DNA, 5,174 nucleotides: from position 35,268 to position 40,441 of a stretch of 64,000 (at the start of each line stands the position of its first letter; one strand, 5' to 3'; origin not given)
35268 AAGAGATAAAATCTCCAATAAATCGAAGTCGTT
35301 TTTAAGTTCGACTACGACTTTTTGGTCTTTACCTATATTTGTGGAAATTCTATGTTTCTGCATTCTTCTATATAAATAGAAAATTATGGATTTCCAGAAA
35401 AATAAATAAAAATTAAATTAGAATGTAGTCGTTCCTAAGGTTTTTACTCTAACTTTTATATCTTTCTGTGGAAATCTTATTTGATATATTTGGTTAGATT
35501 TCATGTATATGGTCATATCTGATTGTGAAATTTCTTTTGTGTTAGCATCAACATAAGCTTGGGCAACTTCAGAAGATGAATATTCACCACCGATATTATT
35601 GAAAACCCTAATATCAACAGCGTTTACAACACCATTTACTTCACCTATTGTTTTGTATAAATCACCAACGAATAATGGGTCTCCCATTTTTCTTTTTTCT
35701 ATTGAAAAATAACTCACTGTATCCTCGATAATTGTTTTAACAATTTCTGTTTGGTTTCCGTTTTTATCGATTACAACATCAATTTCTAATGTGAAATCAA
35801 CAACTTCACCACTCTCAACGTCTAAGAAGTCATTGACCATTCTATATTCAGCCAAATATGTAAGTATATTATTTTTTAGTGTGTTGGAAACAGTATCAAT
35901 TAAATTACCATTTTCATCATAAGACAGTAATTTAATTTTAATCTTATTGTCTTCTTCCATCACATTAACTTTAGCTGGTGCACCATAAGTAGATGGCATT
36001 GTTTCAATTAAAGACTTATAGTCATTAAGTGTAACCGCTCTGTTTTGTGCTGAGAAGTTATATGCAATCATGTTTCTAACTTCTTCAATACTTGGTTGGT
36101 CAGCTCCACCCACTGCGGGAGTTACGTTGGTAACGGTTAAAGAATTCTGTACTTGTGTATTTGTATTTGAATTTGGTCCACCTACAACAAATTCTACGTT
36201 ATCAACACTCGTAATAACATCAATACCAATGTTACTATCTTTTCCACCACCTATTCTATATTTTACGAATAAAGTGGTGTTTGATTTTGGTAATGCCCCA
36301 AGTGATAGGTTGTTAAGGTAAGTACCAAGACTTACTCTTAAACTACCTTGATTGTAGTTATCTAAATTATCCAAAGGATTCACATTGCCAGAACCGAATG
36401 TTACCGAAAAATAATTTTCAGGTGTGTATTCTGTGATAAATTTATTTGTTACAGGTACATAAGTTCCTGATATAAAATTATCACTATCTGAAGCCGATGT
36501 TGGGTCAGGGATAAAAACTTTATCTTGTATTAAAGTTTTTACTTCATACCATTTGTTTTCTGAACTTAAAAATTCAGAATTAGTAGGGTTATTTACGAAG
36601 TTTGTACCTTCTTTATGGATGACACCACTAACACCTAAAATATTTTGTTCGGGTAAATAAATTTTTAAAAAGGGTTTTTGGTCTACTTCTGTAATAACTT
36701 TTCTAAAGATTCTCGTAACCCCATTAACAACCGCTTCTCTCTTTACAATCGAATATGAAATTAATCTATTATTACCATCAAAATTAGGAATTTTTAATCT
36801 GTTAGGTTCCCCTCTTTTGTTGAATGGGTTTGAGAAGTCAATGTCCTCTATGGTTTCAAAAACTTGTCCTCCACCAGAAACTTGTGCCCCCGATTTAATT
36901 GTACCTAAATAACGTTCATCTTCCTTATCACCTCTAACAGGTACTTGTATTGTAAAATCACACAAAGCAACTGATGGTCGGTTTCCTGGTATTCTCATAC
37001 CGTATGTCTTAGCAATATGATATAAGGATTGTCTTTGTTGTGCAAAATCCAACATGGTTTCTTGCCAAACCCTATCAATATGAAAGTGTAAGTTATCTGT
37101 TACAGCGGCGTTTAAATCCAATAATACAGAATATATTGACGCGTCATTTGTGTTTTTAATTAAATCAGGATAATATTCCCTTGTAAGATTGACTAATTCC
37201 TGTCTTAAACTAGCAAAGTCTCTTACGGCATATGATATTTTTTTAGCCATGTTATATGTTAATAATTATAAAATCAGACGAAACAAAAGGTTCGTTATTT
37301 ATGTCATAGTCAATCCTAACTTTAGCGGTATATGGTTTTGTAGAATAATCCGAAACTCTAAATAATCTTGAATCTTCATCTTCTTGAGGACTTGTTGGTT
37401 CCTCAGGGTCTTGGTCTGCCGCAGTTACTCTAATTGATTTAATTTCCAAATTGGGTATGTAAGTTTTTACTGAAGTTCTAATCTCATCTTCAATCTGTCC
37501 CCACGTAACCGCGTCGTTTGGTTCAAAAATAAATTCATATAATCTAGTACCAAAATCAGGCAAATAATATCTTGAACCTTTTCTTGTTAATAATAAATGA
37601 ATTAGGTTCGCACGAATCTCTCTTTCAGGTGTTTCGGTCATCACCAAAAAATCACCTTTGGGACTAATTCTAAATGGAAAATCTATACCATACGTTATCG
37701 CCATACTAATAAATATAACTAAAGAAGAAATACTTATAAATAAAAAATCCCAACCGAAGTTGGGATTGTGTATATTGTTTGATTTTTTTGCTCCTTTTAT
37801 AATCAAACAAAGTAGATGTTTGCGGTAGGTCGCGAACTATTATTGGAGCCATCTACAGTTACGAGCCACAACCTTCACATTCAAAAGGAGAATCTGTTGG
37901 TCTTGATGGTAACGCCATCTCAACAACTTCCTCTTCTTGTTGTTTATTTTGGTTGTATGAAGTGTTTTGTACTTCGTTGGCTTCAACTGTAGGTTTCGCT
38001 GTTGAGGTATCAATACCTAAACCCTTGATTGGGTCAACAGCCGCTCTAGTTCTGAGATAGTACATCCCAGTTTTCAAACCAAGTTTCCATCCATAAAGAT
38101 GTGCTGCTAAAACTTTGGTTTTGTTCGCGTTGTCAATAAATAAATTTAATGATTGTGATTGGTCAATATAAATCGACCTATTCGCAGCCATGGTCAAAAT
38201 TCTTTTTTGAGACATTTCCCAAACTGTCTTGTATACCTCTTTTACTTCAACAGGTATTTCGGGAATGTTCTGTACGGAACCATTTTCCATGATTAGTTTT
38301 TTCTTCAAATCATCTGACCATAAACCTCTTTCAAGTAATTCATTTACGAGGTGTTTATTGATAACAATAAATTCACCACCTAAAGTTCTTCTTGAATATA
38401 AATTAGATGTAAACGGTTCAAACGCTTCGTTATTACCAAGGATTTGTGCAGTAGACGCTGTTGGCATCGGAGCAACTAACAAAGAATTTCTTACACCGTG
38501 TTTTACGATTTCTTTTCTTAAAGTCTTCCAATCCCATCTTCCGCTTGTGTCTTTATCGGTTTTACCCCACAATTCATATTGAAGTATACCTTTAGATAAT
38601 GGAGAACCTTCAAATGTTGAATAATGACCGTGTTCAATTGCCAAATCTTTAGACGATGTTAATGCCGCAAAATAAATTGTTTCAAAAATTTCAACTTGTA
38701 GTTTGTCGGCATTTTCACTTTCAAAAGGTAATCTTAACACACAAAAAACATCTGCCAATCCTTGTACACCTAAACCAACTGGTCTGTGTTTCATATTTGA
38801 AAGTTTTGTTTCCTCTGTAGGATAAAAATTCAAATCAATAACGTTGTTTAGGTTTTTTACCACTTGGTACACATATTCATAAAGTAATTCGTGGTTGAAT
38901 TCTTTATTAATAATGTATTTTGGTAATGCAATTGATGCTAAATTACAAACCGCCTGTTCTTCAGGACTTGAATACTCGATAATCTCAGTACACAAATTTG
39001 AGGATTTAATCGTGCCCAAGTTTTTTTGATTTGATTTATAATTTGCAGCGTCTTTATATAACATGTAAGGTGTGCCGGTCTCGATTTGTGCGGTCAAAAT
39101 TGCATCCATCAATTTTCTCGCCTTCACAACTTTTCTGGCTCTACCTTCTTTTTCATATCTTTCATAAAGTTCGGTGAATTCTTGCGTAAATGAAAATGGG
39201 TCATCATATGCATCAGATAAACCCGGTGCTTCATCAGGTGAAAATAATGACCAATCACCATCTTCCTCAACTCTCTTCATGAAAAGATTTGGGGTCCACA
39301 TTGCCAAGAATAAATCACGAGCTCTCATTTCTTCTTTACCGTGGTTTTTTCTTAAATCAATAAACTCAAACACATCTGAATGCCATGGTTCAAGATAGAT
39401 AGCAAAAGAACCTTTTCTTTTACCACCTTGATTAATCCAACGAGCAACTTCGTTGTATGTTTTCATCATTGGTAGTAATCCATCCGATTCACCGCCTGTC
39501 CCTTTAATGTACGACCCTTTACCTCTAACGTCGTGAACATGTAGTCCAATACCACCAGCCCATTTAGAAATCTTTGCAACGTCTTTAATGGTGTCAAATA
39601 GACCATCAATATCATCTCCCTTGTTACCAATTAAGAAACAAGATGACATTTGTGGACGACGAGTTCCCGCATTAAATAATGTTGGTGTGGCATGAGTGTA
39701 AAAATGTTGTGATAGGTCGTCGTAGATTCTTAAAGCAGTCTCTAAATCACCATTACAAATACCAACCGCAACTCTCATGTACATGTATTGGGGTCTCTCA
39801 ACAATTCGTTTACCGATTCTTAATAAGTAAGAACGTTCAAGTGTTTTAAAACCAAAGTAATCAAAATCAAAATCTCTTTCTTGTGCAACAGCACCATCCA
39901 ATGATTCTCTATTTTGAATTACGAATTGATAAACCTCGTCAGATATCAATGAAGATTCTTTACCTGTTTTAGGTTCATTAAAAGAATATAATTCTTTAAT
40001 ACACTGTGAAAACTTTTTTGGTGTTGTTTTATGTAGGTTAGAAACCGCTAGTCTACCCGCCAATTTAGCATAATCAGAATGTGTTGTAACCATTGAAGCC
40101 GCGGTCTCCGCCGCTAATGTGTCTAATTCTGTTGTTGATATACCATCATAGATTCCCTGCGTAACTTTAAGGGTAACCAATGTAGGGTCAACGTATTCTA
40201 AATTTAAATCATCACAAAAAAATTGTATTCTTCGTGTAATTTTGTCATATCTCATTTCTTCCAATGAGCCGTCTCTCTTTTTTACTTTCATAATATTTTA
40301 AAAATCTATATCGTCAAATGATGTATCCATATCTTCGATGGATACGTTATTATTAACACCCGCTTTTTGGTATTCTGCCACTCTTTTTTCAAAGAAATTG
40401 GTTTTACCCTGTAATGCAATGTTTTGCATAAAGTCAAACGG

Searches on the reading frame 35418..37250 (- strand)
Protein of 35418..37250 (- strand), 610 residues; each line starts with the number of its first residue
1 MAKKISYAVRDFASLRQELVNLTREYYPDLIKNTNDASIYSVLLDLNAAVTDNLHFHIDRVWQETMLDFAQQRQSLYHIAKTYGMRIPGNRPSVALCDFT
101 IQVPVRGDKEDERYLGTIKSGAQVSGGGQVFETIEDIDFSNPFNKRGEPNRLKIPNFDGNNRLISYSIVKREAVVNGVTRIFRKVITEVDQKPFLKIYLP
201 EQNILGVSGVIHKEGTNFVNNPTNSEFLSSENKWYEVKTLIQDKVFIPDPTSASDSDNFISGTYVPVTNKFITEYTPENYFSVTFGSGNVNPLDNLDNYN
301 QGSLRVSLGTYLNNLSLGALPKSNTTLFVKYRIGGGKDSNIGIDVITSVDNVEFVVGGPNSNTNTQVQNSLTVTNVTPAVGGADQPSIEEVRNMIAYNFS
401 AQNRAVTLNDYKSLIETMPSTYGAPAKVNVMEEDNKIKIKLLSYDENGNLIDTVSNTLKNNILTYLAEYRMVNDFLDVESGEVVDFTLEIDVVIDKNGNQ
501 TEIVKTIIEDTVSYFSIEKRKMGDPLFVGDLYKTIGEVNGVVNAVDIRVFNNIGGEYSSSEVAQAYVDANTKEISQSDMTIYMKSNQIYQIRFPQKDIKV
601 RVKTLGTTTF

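Call 98: search_protein_families(library=pfam, proteins=[window:35418-37250:-], max_evalue=0.01)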
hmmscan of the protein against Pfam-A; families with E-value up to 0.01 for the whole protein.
window:35418-37250:- (610 aa): 1 family
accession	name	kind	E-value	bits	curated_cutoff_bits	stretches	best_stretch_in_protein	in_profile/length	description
PF04865.19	Baseplate_J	-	0.00062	19.6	21.1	1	360-524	85-245/255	Baseplate J-like protein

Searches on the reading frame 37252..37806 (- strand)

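Call 97: search_protein_families(library=pfam, proteins=[window:37252-37806:-], max_evalue=0.01)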
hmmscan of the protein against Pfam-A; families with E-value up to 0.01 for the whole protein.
window:37252-37806:- (184 aa): 2 families
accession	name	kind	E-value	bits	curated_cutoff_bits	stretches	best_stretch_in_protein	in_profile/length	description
PF04965.19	GPW_gp25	-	2.8e-14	53.1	27.2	1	61-135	4-78/96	Baseplate wedge protein gp25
PF24744.1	CARF-assoc_HTH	-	0.0038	17.6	27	0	67-91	27-51/55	CARF-associated HTH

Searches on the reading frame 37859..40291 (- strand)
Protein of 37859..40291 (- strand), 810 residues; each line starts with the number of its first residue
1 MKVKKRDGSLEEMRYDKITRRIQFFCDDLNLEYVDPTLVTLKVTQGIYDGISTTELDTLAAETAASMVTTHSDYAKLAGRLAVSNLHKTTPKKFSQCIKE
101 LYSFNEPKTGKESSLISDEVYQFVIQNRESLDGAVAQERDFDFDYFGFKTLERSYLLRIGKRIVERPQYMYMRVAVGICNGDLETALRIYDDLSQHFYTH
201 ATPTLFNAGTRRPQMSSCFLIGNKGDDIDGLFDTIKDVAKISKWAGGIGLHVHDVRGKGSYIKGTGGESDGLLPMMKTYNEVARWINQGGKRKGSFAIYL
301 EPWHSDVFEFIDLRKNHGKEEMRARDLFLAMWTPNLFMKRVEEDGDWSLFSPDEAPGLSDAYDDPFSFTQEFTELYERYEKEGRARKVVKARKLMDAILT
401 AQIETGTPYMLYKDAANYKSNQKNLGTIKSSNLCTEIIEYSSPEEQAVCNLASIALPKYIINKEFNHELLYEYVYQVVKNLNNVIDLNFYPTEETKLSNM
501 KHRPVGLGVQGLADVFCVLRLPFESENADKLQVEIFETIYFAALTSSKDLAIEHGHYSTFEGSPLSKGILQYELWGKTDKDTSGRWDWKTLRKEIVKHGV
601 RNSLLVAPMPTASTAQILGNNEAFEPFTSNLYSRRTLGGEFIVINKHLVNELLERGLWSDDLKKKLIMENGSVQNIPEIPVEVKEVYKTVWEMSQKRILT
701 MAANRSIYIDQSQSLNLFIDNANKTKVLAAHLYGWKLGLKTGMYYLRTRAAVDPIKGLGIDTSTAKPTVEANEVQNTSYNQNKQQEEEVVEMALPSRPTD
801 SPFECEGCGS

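Call 98: search_protein_families(library=pfam, proteins=[window:37859-40291:-], max_evalue=0.01)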
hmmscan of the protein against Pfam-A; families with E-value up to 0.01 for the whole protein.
window:37859-40291:- (810 aa): 3 families
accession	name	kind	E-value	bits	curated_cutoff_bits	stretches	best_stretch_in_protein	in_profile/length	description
PF02867.20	Ribonuc_red_lgC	-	1.4e-202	674.5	23.9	1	216-745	1-523/523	Ribonucleotide reductase, barrel domain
PF00317.26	Ribonuc_red_lgN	-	1.2e-21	77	28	1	142-212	2-76/77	Ribonucleotide reductase, all-alpha domain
PF03477.21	ATP-cone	-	4.6e-12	46.8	25.8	1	1-88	1-87/88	ATP cone domain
